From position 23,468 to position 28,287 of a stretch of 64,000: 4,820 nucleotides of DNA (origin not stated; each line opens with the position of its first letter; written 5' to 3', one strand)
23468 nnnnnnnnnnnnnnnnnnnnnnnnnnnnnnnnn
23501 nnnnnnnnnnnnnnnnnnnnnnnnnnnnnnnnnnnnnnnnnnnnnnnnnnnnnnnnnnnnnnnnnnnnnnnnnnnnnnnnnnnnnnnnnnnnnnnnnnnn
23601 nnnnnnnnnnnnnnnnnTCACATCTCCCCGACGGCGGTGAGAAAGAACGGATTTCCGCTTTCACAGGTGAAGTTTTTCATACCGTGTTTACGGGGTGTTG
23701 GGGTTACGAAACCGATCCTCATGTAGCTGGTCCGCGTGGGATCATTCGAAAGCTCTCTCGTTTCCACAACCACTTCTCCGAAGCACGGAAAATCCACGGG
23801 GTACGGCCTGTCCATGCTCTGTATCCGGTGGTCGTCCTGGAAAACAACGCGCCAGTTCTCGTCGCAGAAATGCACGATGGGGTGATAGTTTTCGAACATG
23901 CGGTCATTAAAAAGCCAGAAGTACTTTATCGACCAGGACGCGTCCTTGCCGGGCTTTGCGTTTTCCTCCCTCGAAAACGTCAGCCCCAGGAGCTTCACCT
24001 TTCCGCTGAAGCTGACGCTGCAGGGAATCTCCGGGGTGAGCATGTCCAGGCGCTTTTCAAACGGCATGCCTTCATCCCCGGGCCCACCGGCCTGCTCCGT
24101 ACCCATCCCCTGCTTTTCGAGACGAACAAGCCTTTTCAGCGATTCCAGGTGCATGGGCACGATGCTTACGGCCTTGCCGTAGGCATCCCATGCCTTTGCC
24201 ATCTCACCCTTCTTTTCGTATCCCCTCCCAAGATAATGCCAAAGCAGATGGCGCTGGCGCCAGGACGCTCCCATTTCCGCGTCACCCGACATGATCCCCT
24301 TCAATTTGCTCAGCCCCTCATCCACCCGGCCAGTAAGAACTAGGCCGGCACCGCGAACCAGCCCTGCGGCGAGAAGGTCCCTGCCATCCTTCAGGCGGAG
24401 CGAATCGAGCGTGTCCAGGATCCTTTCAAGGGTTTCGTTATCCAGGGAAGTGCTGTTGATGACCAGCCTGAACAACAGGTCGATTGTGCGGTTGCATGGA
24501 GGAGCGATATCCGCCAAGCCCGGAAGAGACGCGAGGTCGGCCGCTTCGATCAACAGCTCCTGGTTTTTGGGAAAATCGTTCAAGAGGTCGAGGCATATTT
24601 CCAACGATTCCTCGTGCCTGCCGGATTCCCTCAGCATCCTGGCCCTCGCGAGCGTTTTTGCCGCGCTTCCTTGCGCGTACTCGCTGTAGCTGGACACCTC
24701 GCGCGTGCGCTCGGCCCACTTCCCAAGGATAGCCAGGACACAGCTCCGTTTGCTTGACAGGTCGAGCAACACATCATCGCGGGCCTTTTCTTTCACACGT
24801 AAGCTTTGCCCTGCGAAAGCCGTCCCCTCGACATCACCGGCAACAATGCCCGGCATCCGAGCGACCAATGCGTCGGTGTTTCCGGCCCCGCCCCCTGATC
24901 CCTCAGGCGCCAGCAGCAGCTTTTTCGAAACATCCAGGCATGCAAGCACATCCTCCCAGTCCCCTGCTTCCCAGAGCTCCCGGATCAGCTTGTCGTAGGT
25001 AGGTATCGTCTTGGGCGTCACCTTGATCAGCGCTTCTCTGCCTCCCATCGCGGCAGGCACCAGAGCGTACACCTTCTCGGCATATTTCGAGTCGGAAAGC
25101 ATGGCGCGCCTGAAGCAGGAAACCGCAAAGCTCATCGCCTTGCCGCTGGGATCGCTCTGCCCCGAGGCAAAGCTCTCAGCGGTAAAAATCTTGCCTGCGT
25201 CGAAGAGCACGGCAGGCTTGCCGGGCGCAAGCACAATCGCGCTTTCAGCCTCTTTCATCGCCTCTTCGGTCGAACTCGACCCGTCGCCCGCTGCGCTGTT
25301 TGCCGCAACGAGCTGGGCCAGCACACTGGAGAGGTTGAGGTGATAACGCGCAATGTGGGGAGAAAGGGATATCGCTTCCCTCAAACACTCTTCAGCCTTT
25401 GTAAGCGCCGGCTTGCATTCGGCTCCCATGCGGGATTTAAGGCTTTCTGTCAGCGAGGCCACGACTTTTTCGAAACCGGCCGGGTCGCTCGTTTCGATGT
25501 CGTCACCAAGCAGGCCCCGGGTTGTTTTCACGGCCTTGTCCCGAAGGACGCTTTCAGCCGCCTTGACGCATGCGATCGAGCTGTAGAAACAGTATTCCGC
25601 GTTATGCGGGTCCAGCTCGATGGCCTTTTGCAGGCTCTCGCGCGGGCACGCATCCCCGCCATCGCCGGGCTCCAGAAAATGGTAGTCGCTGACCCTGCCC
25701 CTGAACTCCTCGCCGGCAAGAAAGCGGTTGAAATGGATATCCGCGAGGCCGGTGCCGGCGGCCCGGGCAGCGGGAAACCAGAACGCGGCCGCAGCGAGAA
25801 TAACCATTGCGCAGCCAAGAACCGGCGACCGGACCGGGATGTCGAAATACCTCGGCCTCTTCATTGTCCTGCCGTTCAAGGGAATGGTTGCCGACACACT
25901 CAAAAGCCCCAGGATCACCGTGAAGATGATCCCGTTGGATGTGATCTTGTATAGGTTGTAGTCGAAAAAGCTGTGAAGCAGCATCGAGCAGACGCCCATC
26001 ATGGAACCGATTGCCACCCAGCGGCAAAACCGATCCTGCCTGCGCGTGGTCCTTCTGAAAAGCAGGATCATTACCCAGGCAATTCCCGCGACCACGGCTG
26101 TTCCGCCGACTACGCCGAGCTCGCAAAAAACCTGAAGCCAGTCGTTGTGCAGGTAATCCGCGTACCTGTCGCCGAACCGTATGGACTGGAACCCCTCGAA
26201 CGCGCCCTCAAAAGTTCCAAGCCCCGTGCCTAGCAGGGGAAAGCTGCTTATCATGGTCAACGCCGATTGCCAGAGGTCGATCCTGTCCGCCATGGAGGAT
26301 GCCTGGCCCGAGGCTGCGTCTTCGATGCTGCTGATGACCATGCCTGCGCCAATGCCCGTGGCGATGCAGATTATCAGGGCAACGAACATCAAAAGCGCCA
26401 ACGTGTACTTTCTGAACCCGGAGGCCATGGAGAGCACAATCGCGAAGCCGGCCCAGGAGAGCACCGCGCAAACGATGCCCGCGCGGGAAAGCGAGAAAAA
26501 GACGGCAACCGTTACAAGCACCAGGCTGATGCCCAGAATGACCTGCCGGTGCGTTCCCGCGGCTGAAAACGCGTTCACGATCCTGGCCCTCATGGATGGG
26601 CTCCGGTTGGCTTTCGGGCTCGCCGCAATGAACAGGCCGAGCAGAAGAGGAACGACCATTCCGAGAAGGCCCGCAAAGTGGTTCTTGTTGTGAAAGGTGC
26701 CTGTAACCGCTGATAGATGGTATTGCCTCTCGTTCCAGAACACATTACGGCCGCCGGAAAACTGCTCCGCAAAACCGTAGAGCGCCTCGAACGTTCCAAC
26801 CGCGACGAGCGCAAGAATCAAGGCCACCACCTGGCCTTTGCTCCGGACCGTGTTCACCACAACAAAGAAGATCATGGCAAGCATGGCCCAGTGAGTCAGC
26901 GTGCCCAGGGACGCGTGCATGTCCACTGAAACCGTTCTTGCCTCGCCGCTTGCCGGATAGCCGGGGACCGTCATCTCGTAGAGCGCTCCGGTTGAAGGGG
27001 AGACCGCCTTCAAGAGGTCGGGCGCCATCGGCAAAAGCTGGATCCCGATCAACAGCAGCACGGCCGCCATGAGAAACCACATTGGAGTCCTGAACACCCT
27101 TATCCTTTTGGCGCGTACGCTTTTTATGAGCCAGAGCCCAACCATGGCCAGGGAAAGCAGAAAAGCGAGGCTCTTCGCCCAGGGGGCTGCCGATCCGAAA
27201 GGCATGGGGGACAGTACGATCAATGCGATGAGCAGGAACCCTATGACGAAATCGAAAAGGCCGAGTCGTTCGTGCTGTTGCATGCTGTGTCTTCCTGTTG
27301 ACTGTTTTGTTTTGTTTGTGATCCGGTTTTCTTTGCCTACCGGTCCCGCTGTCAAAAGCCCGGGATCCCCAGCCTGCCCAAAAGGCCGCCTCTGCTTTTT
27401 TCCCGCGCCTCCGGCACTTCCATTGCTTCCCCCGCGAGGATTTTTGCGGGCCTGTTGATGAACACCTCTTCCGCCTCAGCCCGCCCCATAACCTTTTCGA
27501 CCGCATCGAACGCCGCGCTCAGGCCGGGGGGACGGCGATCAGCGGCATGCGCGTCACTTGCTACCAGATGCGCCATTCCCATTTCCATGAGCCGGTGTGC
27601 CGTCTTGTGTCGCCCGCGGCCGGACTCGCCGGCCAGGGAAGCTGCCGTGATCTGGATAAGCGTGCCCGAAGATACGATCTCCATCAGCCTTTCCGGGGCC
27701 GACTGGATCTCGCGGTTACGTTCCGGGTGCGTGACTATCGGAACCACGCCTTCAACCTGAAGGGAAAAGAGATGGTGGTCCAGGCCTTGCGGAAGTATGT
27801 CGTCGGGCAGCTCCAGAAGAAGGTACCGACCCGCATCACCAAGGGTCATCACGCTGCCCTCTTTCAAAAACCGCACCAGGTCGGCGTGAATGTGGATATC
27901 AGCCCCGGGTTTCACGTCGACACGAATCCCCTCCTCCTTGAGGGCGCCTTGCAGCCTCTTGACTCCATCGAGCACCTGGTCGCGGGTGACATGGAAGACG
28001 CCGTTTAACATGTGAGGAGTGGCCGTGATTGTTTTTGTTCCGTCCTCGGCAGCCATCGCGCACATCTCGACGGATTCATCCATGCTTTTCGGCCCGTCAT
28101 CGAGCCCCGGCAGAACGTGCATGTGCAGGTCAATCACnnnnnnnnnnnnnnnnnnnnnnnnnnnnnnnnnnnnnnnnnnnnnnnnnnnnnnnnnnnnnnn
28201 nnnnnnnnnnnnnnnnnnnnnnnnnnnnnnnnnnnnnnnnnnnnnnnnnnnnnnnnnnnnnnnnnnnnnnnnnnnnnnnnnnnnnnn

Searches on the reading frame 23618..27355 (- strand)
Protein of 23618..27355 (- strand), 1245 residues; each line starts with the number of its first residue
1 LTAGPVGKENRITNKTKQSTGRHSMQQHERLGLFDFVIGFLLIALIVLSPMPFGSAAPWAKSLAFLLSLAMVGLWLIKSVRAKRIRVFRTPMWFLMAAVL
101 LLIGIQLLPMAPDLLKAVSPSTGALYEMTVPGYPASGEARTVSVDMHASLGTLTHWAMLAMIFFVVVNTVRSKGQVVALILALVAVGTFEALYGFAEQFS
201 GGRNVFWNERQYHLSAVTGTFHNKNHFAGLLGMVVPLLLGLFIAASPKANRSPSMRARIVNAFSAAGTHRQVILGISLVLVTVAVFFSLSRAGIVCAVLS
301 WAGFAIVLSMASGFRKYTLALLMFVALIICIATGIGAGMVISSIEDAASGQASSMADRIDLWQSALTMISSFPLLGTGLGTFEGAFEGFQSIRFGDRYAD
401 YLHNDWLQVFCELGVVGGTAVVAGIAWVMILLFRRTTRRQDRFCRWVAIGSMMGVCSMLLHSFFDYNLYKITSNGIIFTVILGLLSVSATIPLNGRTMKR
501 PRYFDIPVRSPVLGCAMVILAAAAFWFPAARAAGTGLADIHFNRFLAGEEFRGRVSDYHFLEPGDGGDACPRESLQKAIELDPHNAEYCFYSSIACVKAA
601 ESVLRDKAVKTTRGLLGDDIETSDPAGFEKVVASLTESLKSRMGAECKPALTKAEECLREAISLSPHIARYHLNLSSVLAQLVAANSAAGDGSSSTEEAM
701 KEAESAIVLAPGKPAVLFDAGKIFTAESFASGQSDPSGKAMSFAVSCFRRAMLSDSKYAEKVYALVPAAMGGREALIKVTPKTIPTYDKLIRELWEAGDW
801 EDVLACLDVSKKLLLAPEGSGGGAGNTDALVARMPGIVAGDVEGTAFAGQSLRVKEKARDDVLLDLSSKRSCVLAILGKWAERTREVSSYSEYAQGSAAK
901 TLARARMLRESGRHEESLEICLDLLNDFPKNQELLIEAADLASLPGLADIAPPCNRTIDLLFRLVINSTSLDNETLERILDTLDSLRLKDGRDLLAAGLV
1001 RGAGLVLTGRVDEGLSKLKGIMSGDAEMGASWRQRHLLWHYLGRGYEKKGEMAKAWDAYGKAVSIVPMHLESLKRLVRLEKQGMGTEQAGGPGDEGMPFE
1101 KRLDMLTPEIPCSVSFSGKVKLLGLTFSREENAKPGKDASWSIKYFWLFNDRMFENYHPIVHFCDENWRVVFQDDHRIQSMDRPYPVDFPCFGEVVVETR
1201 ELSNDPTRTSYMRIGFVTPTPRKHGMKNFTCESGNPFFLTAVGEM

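Call 17: search_protein_families(library=pfam, proteins=[window:23618-27355:-], max_evalue=0.001)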
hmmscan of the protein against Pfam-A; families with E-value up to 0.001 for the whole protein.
window:23618-27355:- (1245 aa): 5 families
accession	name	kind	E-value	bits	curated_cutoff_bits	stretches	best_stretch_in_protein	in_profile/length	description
PF04932.20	Wzy_C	-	2.4e-18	66.8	31.7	1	277-420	2-147/149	O-Antigen ligase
PF13428.12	TPR_14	-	1.3e-07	32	23.5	0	902-941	5-44/44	Tetratricopeptide repeat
PF07719.23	TPR_2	-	6.7e-07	29.4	27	0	1038-1067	3-32/34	Tetratricopeptide repeat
PF13414.12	TPR_11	-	2.7e-05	24.2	26.8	0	573-588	15-30/42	TPR repeat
PF00515.34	TPR_1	-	6.9e-05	22.9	27.8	0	1038-1067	3-32/34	Tetratricopeptide repeat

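Call 68: search_protein_families(library=ncbifam, proteins=[window:23618-27355:-], max_evalue=0.001)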
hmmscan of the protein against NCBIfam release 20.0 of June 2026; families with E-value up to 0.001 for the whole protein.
window:23618-27355:- (1245 aa): 0 families

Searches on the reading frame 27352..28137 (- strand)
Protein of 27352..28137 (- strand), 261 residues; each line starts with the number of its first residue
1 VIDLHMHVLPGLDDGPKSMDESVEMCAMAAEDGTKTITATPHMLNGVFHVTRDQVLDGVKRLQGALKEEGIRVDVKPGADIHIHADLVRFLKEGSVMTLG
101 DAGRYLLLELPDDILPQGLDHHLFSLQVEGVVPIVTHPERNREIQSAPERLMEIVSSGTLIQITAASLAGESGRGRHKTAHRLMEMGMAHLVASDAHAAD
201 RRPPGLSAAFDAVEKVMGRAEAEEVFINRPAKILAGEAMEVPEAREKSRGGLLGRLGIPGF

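Call 17: search_protein_families(library=pfam, proteins=[window:27352-28137:-], max_evalue=0.001)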
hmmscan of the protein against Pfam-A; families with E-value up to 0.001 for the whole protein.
window:27352-28137:- (261 aa): 1 family
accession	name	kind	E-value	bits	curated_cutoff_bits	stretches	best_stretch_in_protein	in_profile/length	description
PF19567.5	CpsB_CapC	-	8.9e-55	186.1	27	1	1-234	1-233/234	Capsular polysaccharide synthesis, CpsB/CapC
